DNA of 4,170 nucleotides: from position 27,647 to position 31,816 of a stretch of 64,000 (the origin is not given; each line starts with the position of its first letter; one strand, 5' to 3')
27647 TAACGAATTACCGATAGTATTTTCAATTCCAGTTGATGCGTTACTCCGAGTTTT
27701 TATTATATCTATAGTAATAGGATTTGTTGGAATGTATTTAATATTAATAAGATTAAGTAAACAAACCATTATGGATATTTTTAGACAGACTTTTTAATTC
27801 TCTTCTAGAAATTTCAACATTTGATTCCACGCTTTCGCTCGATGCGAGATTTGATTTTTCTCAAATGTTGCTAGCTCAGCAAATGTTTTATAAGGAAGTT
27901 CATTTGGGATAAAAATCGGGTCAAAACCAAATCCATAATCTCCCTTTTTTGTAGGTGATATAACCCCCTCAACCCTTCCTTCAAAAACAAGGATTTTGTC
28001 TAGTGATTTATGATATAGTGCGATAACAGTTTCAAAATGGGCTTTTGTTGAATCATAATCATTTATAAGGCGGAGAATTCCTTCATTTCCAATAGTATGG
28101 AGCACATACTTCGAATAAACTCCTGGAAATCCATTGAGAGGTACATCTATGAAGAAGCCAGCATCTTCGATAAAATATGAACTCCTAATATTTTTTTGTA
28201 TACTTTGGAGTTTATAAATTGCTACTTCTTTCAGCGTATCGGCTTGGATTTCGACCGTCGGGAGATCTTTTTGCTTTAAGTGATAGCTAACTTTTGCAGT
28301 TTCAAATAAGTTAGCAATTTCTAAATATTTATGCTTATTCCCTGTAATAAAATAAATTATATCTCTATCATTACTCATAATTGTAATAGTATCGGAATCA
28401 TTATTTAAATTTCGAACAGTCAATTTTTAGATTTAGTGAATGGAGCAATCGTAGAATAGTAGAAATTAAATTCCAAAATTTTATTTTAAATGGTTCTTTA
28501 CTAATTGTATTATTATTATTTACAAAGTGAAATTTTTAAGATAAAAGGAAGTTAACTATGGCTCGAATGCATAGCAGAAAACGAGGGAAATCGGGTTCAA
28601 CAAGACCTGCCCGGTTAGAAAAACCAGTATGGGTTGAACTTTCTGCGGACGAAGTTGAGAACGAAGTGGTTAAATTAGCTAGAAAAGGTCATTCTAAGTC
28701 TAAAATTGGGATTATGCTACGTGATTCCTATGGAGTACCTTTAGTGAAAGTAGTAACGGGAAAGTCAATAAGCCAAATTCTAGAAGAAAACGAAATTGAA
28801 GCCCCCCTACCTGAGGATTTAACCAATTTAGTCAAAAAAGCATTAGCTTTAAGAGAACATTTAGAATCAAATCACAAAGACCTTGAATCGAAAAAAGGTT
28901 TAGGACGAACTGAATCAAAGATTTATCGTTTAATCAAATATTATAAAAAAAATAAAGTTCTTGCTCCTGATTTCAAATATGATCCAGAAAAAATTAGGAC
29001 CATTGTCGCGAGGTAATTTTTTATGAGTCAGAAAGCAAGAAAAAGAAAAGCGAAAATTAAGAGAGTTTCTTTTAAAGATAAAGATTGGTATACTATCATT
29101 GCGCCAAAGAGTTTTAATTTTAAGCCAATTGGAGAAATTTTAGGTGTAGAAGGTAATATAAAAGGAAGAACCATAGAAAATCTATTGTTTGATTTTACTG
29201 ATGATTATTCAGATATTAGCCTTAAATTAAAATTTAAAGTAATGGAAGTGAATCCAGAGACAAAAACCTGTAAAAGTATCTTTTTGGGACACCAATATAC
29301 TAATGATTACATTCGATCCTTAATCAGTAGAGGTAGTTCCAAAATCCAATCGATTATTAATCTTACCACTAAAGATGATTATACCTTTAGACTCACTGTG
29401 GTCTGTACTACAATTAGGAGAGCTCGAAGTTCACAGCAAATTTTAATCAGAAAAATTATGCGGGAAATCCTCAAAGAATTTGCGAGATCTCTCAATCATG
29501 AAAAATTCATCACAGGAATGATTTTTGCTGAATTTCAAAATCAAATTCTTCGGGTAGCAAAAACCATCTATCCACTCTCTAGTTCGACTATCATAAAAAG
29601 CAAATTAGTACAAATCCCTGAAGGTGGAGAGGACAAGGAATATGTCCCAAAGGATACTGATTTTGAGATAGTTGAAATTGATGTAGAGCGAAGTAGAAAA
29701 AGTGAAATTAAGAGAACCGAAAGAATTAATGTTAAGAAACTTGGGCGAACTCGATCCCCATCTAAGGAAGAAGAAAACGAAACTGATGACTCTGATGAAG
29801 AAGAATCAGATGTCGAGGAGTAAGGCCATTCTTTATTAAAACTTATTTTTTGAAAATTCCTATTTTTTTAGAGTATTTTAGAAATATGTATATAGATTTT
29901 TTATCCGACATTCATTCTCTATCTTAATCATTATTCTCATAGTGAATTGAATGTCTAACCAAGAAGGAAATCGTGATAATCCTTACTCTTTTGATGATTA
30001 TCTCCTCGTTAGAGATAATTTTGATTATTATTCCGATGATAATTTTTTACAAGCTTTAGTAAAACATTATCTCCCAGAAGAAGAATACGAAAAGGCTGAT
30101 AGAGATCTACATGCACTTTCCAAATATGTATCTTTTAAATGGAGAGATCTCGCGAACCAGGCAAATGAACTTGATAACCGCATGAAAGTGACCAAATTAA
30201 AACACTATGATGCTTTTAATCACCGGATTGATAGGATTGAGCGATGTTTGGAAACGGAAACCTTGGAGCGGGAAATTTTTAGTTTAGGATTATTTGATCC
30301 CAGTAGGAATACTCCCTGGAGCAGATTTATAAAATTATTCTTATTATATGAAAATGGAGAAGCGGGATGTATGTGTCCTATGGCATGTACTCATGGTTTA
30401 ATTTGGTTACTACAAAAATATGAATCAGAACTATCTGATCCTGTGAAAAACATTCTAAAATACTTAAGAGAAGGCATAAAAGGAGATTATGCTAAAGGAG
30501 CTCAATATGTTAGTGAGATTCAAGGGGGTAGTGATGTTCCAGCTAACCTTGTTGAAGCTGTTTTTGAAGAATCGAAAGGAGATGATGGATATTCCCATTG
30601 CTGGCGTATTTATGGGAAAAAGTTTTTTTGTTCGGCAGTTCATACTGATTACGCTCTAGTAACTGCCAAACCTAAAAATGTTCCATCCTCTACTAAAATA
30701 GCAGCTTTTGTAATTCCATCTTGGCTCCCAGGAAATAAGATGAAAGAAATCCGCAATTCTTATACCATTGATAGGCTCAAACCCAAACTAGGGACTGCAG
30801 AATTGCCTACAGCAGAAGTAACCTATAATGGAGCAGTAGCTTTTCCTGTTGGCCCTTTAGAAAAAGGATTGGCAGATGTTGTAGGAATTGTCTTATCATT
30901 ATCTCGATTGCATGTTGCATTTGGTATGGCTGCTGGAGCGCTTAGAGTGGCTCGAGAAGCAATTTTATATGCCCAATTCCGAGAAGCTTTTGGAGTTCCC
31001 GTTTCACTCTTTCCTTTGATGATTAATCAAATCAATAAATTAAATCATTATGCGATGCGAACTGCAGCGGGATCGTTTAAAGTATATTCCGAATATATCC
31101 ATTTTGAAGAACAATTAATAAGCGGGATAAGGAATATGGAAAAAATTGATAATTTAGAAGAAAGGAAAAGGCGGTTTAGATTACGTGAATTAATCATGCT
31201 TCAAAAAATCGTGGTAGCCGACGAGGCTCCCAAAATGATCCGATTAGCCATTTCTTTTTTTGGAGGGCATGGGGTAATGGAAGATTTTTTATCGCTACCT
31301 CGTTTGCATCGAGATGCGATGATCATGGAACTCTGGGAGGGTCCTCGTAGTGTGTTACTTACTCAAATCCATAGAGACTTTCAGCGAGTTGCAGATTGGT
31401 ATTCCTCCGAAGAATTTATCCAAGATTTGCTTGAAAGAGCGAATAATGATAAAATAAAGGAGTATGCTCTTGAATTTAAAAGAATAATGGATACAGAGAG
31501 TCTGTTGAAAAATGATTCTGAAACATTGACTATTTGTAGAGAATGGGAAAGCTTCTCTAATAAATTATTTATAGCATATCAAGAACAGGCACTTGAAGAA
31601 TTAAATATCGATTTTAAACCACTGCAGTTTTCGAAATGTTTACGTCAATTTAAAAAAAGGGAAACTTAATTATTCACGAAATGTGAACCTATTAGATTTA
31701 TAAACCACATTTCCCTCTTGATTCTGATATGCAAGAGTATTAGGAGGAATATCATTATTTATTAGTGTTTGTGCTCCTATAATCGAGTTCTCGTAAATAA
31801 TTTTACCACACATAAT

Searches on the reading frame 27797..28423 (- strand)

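Call 67: search_protein_families(library=pfam, proteins=[window:27797-28423:-], max_evalue=0.00001)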
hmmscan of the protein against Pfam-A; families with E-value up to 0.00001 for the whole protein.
window:27797-28423:- (209 aa): 1 family
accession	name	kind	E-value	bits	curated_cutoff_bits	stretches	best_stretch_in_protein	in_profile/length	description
PF01725.21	Ham1p_like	-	1.5e-46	159.1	22.5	1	23-205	1-186/186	Ham1 family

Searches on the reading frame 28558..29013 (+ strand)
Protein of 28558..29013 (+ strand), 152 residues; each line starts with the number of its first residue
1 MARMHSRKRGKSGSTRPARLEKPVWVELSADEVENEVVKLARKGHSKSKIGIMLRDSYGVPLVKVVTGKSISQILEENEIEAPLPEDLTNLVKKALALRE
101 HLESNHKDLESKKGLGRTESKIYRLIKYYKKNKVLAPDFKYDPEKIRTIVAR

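Call 67: search_protein_families(library=pfam, proteins=[window:28558-29013:+], max_evalue=0.00001)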
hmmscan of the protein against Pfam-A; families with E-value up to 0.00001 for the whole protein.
window:28558-29013:+ (152 aa): 2 families
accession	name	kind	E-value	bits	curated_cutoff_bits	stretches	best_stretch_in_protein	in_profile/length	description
PF08069.17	Ribosomal_S13_N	-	1.6e-27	95.7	25.4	1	1-60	1-60/60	Ribosomal S13/S15 N-terminal domain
PF00312.27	Ribosomal_S15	-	1.9e-13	50.8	31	1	75-146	5-78/81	Ribosomal protein S15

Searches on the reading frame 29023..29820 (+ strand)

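Call 67: search_protein_families(library=pfam, proteins=[window:29023-29820:+], max_evalue=0.00001)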
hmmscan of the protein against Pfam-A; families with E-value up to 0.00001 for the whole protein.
window:29023-29820:+ (266 aa): 1 family
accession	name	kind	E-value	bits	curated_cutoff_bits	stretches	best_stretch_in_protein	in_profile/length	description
PF01015.23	Ribosomal_S3Ae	-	2.1e-50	171.3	29.3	1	11-199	4-191/191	Ribosomal S3Ae family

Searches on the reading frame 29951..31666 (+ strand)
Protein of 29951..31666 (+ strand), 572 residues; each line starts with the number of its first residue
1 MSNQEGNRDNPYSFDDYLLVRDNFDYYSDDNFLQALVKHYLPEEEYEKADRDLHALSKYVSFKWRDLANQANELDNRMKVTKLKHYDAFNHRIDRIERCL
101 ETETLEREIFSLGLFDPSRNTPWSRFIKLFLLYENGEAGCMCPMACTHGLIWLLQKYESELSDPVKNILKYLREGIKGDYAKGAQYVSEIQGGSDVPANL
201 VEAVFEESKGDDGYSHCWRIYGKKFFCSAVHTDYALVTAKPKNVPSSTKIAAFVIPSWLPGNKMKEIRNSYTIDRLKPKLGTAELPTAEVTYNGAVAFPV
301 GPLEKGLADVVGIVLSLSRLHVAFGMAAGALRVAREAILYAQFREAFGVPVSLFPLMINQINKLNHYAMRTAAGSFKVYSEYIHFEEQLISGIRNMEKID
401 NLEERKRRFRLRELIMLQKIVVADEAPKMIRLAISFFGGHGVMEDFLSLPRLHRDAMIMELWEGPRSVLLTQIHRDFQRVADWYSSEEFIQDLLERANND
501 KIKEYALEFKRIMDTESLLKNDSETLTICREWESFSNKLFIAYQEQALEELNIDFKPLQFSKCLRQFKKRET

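Call 67: search_protein_families(library=pfam, proteins=[window:29951-31666:+], max_evalue=0.00001)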
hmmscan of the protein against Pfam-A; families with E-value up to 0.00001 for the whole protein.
window:29951-31666:+ (572 aa): 3 families
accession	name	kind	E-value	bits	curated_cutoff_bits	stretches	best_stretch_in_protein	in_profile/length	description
PF00441.29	Acyl-CoA_dh_1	-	5e-13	49.9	22.4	1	408-475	84-147/150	Acyl-CoA dehydrogenase, C-terminal domain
PF02770.24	Acyl-CoA_dh_M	-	1.3e-07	32.2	33.3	1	186-292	3-94/97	Acyl-CoA dehydrogenase, middle domain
PF18158.6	AidB_N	-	1.1e-06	29.2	22.9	1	22-159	7-140/156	Adaptive response protein AidB N-terminal domain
